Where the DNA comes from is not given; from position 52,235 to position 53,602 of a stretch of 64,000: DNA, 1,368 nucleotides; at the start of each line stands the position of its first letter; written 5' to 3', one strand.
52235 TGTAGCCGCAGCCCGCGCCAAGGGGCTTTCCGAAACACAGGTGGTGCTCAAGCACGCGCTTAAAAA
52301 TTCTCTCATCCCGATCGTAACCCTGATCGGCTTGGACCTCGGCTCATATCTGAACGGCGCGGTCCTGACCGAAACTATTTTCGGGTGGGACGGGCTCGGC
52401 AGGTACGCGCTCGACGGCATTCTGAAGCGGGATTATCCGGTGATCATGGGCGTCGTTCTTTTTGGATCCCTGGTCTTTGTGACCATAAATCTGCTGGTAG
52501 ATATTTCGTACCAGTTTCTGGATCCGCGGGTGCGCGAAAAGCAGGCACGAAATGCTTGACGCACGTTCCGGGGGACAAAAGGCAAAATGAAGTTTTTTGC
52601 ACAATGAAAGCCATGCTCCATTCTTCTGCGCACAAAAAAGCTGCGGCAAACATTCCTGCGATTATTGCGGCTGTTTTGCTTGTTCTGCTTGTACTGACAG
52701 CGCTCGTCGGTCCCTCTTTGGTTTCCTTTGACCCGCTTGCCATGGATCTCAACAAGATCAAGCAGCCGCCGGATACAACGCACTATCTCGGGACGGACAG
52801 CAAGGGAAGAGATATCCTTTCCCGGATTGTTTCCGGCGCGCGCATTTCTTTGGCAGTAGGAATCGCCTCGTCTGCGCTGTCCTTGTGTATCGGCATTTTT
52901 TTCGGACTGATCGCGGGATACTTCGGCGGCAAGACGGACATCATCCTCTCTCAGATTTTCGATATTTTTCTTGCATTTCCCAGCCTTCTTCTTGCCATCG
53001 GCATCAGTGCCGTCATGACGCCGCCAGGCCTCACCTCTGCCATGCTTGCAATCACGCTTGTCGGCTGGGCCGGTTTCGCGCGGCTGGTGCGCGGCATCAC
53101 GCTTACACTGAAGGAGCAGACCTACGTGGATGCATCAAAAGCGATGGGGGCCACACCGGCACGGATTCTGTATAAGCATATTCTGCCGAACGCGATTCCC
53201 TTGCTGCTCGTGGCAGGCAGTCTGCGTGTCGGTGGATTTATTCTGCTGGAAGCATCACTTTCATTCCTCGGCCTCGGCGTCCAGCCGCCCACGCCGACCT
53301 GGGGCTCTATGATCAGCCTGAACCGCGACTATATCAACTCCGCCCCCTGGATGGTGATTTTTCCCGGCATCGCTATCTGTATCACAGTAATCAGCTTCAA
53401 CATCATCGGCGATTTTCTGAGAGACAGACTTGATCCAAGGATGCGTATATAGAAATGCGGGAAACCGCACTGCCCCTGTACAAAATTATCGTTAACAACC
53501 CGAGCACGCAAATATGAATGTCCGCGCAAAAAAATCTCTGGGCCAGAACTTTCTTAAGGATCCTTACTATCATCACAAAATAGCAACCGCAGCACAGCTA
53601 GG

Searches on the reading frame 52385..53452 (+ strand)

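Call 31: search_protein_families(library=pfam, proteins=[window:52385-53452:+], max_evalue=0.00001)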
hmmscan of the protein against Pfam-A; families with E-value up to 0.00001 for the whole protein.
window:52385-53452:+ (355 aa): 1 family
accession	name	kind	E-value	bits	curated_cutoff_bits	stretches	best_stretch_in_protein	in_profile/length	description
PF00528.27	BPD_transp_1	-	1e-32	113.8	26.4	1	170-354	1-183/184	Binding-protein-dependent transport system inner membrane component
